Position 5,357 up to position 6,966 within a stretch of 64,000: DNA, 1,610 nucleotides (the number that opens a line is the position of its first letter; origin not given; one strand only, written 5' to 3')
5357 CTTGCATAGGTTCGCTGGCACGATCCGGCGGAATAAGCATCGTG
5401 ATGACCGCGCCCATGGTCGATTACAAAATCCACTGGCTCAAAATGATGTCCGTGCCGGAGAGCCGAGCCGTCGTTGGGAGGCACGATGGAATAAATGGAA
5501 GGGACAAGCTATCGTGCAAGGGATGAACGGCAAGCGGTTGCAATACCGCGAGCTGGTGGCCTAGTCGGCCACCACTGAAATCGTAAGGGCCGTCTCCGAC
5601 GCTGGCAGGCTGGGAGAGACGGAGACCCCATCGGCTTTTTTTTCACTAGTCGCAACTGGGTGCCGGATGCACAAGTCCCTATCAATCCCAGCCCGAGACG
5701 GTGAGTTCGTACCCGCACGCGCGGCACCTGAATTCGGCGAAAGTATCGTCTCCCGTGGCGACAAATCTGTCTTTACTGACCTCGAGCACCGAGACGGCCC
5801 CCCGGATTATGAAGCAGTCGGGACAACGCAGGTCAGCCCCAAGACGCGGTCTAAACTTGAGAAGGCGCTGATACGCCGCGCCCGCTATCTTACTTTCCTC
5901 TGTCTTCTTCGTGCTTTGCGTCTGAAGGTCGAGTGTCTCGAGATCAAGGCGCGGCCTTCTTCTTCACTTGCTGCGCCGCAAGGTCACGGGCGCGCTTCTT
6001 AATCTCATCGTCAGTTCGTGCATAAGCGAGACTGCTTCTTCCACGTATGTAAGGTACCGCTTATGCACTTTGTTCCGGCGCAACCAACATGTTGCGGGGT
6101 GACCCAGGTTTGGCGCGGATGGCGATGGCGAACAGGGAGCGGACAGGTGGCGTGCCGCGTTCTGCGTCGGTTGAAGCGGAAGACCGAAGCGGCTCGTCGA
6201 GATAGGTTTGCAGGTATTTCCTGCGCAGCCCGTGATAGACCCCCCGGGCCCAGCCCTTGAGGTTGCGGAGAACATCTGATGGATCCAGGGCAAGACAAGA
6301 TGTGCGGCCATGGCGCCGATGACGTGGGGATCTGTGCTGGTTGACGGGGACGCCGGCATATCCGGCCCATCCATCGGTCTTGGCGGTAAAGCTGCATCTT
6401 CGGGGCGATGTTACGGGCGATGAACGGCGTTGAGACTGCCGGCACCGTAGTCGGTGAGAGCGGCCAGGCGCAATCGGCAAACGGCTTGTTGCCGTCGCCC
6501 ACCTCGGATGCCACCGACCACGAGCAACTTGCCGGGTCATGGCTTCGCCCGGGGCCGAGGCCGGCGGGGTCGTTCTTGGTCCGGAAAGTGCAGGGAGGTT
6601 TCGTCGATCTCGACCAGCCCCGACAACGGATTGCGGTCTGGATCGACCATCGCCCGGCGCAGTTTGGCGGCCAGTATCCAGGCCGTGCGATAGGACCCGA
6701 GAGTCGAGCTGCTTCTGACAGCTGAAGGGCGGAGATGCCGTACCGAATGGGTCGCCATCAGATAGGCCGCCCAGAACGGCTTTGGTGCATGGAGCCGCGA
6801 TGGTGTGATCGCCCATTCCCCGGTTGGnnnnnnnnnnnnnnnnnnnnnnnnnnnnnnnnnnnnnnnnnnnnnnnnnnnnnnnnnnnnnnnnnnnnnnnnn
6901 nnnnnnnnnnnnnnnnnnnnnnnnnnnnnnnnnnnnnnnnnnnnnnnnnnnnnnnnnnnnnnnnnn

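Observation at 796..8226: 58/59-bp inverted repeats 7.4 kb apart enclose a nest of IS insertions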

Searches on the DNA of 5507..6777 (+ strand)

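Call 59: search_dna_similar(query=window:5507-6777:+, collection=plasmids, mode=distant, max_rows=10)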
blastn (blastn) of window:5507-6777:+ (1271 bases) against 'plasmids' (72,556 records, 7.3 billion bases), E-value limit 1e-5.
Records with a match: 6; places in all: 7; records where one place covers at least 80% of the query: 0.
Best place of each record, by identity: 60-80% 6.
By first word of the organism name: Indioceanicola 2; Sinorhizobium 2; Rhizobium 1; Hoeflea 1.
By predicted mobility (MOB-suite, as given by PLSDB): non-mobilizable 4; conjugative 2.
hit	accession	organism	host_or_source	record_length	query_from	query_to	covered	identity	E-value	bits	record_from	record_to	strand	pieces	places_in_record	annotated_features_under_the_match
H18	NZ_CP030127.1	Indioceanicola profundi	sediment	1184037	977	1270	23%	71.7%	1e-25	125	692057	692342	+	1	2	none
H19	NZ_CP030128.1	Indioceanicola profundi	sediment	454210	977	1270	23%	71.7%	1e-25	125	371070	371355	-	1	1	IS1595 family transposase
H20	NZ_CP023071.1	Sinorhizobium fredii CCBAU 83666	G.max,nodule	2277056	993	1264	21%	70.2%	2e-17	99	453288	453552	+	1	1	record has no annotation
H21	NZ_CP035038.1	Sinorhizobium fredii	single cell,soil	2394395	1035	1264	18%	71.4%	2e-17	99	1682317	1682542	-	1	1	none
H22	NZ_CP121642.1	Rhizobium sp. CC1099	Onobrychis viciifolia,cell culture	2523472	1092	1264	14%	71.8%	2e-10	76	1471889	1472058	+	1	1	none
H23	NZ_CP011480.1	Hoeflea sp. IMCC20628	-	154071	721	826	8%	73.6%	1e-6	64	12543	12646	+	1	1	none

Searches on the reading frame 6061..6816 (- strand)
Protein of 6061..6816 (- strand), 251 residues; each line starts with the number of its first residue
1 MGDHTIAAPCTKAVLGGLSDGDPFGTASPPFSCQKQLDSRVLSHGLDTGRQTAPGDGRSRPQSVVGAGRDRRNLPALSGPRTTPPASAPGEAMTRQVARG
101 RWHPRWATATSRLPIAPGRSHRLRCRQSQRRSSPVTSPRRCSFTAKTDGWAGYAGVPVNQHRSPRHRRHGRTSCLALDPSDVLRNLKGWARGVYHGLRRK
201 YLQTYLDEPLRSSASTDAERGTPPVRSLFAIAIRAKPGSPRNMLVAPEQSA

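Call 8: search_protein_families(library=pfam, proteins=[window:6061-6816:-], max_evalue=0.01)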
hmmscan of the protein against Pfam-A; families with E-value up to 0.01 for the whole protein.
window:6061-6816:- (251 aa): 1 family
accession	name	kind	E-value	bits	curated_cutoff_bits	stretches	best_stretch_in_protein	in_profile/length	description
PF12762.13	DDE_Tnp_IS1595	-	0.00017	22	27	1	147-208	82-147/153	ISXO2-like transposase domain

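Call 23: search_protein_families(library=ncbifam, proteins=[window:6061-6816:-], max_evalue=0.01)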
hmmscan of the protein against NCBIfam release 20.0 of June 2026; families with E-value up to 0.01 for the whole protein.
window:6061-6816:- (251 aa): 1 family
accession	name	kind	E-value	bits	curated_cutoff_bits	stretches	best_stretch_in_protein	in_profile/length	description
NF033547.1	transpos_IS1595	equivalog_domain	4.9e-07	29.8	75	1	146-208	139-207/215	IS1595 family transposase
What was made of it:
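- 6061..6816 (-): IS1595-family transposase remnant. Pfam DDE_Tnp_IS1595 and NCBIfam IS1595 hits, both weak and below cut-off (calls 8, 23).
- Checked: One IS903-group element lies at 6778-7863 (calls 8, 23).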
